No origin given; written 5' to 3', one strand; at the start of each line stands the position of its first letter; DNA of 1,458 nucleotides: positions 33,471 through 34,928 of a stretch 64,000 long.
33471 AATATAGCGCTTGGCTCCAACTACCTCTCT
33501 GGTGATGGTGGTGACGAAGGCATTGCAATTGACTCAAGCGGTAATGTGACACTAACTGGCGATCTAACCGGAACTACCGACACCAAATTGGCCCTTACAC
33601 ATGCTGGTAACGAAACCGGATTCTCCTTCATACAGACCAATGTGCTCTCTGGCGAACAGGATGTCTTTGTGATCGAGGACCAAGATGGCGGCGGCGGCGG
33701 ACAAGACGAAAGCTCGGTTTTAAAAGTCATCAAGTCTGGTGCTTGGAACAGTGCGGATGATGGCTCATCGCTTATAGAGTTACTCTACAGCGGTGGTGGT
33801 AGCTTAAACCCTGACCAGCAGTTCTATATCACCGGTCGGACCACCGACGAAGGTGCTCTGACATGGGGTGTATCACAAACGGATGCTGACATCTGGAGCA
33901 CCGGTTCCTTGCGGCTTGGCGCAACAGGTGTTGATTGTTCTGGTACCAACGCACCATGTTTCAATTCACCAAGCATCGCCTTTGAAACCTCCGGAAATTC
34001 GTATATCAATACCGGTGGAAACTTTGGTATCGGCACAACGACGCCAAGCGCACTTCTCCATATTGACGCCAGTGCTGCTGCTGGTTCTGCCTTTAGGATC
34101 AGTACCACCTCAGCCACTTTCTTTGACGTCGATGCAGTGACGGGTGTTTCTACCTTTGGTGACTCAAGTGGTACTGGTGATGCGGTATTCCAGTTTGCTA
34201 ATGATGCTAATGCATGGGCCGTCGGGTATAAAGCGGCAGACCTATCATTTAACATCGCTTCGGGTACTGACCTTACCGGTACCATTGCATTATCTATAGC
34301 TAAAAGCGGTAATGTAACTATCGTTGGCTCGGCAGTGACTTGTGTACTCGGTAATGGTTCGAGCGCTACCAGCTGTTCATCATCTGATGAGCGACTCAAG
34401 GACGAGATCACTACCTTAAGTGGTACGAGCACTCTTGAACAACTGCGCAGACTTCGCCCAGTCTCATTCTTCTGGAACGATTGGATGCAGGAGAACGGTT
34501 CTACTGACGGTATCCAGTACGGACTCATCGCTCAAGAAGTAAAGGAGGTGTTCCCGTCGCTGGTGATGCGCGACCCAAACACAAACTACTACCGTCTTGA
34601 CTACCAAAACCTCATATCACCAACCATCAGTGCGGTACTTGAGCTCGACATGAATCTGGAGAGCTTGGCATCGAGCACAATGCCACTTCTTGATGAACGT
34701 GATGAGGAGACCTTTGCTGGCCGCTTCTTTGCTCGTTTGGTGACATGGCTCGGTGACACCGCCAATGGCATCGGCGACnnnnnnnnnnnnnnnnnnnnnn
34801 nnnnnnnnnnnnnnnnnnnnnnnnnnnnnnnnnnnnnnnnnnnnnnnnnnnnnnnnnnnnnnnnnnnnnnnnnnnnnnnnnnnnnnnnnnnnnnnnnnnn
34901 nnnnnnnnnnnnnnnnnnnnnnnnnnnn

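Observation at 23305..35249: Giant (~12 kb, ~4,000 codon) tail-fibre-like surface protein locus in a reduced genome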

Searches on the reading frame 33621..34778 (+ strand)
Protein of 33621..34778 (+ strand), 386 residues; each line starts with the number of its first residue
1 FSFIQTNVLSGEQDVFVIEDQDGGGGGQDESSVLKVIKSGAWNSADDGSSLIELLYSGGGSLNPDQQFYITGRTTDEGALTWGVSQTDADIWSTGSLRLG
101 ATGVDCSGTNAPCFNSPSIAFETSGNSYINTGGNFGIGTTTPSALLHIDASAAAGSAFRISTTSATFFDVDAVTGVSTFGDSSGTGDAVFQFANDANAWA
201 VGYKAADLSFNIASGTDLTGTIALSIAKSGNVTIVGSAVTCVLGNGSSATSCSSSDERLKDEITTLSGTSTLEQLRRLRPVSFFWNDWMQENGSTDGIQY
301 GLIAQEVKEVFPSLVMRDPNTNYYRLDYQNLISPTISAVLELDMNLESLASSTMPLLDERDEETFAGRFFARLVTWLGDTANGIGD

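Call 43: search_solved_structures(query=A2, max_evalue=0.001, show_alignments=2)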
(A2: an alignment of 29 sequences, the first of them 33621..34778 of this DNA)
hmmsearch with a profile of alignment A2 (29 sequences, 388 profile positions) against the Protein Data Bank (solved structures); distinct sequences matched with E-value up to 0.001: 9.
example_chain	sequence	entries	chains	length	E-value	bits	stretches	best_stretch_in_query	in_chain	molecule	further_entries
8ond_A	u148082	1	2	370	1.2e-20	77.3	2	107-233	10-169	bd2133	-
8jov_1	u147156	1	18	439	2.3e-19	73.2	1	176-335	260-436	Putative tail fiber protein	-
7dc3_A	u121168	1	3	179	3.1e-16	62.9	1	198-346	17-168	Isoform 2 of Myelin regulatory factor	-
6f45_A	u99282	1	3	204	5.9e-16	61.9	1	212-341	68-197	Long tail fiber distal subunit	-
8oml_A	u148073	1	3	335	8.9e-11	44.9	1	7-78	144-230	Cell wall surface anchor family protein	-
8ojn_C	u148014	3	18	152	1.1e-09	41.3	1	182-240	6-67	Cell wall surface anchor family protein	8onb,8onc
3gud_A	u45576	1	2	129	9.9e-07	31.6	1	242-294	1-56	Neck appendage protein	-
8on4_A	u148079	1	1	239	2.1e-06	30.5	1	7-78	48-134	Cell wall surface anchor family protein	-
8ol4_A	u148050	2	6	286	3.5e-06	29.8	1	168-226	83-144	Cell wall surface anchor family protein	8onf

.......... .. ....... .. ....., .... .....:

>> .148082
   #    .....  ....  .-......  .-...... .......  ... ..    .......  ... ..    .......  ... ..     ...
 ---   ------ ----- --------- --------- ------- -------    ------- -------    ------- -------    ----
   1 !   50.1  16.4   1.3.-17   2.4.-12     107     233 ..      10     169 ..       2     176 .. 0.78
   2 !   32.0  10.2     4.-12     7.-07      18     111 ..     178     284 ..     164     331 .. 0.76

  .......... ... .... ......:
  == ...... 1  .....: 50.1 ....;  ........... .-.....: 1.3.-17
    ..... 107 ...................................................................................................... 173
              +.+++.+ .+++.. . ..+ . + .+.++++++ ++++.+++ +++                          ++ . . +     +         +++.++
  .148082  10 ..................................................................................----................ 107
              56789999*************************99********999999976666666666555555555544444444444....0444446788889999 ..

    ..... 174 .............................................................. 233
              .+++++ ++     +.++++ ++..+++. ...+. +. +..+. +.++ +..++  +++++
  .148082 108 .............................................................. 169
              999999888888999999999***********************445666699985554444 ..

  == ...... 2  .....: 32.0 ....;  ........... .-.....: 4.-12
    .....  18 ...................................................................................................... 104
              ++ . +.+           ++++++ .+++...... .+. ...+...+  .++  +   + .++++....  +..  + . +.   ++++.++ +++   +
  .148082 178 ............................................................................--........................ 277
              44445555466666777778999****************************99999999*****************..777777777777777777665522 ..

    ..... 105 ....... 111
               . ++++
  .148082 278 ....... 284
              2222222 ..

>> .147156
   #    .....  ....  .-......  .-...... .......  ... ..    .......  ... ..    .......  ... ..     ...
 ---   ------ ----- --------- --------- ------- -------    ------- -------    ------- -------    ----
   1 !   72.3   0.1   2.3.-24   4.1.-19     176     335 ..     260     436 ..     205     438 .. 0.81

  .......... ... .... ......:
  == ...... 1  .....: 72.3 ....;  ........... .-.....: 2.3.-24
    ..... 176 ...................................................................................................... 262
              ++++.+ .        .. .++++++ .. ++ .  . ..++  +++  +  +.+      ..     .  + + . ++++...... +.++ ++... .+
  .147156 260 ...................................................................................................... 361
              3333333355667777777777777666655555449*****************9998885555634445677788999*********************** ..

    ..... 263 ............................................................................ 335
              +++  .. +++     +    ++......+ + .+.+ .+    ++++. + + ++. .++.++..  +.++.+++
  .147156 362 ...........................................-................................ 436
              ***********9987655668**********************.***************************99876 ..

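Call 53: predict_structure(alignment_id=A2)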
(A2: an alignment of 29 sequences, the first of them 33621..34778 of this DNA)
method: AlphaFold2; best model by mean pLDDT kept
length: 386 residues; sequences in the alignment: 29
mean_pLDDT: 64.7   pTM: 0.36
mean pLDDT of the five models: 64.7, 61.7, 60.1, 60.1, 56.5
residues with pLDDT >= 90: 53; 70-90: 131; 50-70: 79; < 50: 123
segments of 3 or more residues with pLDDT < 50: 1-14, 19-34, 38-123, 237-240, 384-386
pLDDT, mean of each block of 10 residues (from residue 1): 39 48 39 48 42 42 42 39 31 36 39 40 59 79 77 59 56 60 66 75 84 77 82 63 54 74 78 93 94 91 96 93 91 89 82 67 74 72 49
secondary structure, 60 per line:
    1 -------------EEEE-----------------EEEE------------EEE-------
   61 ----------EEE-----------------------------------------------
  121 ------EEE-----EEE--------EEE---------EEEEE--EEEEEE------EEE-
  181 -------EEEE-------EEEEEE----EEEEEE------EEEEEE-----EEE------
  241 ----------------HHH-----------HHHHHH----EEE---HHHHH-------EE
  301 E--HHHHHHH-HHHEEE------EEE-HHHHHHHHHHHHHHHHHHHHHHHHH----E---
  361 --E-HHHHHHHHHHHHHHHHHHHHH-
elements in order: E14-17 E35-38 E51-53 E71-73 E127-129 E135-137 E146-148 E158-162 E165-170 E177-179 E188-191 E199-204 E209-214 E221-226 E232-234 H271-276 E281-283 H287-291 E299-301 H304-310 E315-317 E324-326 H328-352 H365-385

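Call 57: fold_search(model_id=the predicted structure, library=pdb)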
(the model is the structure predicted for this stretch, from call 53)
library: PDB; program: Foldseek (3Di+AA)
matches with E <= 10: 131; with E <= 0.001: 3
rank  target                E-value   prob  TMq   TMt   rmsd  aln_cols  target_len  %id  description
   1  7dc3_B                8.1e-05  1.00  0.24  0.65   3.0       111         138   22  Crystal structure of the MyRF ICA domain (released 2021-08-25)
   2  7dc3_C                2.1e-04  1.00  0.24  0.62   3.2       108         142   24  Crystal structure of the MyRF ICA domain (released 2021-08-25)
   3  7dc3_A                2.4e-04  1.00  0.23  0.59   3.1       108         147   23  Crystal structure of the MyRF ICA domain (released 2021-08-25)
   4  8ojn_A                2.5e-03  1.00  0.14  0.35  11.2       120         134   20  Structure of the C-terminal beta helix domain of the Bdellovibrio bacteriovorus Bd3182 fibre (released 2023-10-25)
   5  8onc_B                3.9e-03  0.99  0.14  0.33  11.6       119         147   20  Structure of the C-terminal beta helix domain of the Bdellovibrio bacteriovorus Bd3182 fibre (released 2023-10-25)
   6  8onc_A                4.4e-03  0.99  0.12  0.30  11.9       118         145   16  Structure of the C-terminal beta helix domain of the Bdellovibrio bacteriovorus Bd3182 fibre (released 2023-10-25)
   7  8ond_A                5.9e-03  0.97  0.16  0.17  12.6       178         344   15  Structure of the C-terminal domains of the Bdellovibrio bacteriovorus Bd2133 fibre (released 2023-10-25)
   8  8ond_B                7.5e-03  0.97  0.17  0.18  12.1       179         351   16  Structure of the C-terminal domains of the Bdellovibrio bacteriovorus Bd2133 fibre (released 2023-10-25)
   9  3gud_B                1.3e-02  1.00  0.17  0.45   8.2       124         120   18  Crystal structure of a novel intramolecular chaperon (released 2010-02-02)
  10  3gw6_E                2.1e-02  0.82  0.17  0.23  11.3       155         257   17  Intramolecular Chaperone (released 2010-02-02)
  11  3gw6_D                2.7e-02  0.92  0.22  0.31  15.9       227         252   13  Intramolecular Chaperone (released 2010-02-02)
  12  3gw6_B                4.1e-02  0.63  0.17  0.24   9.6       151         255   18  Intramolecular Chaperone (released 2010-02-02)
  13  3gw6_A                4.4e-02  0.87  0.22  0.31  16.2       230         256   13  Intramolecular Chaperone (released 2010-02-02)
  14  3gw6_F                4.4e-02  0.41  0.15  0.20  19.2       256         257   14  Intramolecular Chaperone (released 2010-02-02)
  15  3gw6_C                4.9e-02  0.63  0.20  0.27  17.0       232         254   13  Intramolecular Chaperone (released 2010-02-02)
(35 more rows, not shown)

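Call 83: search_dna_similar(query=window:33621-34778:+, collection=phages, mode=protein, max_rows=12, max_evalue=0.001)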
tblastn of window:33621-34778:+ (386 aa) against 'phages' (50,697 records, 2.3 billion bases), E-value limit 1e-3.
Records with a match: 188; places in all: 191; records where one place covers at least 80% of the query: 0.
Best place of each record, by identity: <60% 188.
By first word of the organism name: Streptococcus 89; Klebsiella 48; Synechococcus 45; Raoultella 2; Burkholderia 1; Cyanophage 1; Microcoleus 1; Roseobacter 1.
By host as written in the record: - 29; Klebsiella pneumoniae MRSN414780 10; Klebsiella pneumoniae 8; Synechococcus sp. 7; Synechococcus sp. WH 7803 5; Klebsiella pneumoniae ATCC 33495 4; Klebsiella pneumoniae MRSN15882 4; Streptococcus mitis 4; and 91 more.
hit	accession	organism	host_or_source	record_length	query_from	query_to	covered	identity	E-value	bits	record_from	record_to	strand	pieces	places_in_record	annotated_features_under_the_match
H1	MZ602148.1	Klebsiella phage vB_KpnM_FRZ284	Klebsiella pneumoniae Kp284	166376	174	352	46%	33.5%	6e-5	51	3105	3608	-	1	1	putative long tail fiber protein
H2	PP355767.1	Klebsiella phage vB_Kpn_AM_K5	Klebsiella pneumoniae ATCC 33495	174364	174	352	46%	33.0%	2e-4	50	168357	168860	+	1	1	tdk_2: thymidine kinase | hypothetical protein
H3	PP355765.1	Klebsiella phage vB_Kpn_AM_K3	Klebsiella pneumoniae ATCC 33495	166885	174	352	46%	33.0%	2e-4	49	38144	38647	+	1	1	hypothetical protein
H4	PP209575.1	Klebsiella phage vB_KpnM_W1W2-10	Klebsiella pneumoniae KBN10P05309 ...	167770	186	352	43%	34.1%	6e-5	51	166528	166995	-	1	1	record has no annotation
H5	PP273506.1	Klebsiella phage vB_KpnM_W2-7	Klebsiella pneumoniae KBN10P05309 ...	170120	186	352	43%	34.1%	6e-5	51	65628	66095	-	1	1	record has no annotation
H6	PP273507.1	Klebsiella phage vB_KpnM_W7-3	Klebsiella pneumoniae KBN10P05309 ...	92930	186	352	43%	34.1%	7e-5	51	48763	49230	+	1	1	record has no annotation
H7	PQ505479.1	Klebsiella phage vB_VIPKPNOM02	Klebsiella pneumoniae ATCC 13883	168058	186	352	43%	34.1%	7e-5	51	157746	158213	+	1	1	tail fiber protein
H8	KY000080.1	Klebsiella phage KPV15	Klebsiella pneumoniae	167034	186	352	43%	34.1%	8e-5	51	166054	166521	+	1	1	tail fiber protein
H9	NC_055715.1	Klebsiella phage KPV15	Klebsiella pneumoniae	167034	186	352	43%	34.1%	8e-5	51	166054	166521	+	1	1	long tail fiber protein distal subunit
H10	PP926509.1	Klebsiella phage PMBT63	Klebsiella pneumoniae DSM30104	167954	186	352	43%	34.1%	1e-4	50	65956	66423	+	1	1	tail fiber protein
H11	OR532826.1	Klebsiella phage RCIP0032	Klebsiella pneumoniae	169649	186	352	43%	34.1%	1e-4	50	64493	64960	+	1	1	hypothetical protein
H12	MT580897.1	Klebsiella phage KpnM6E1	Klebsiella pneumoniae I835783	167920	186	352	43%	33.5%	1e-4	50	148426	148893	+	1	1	tail fiber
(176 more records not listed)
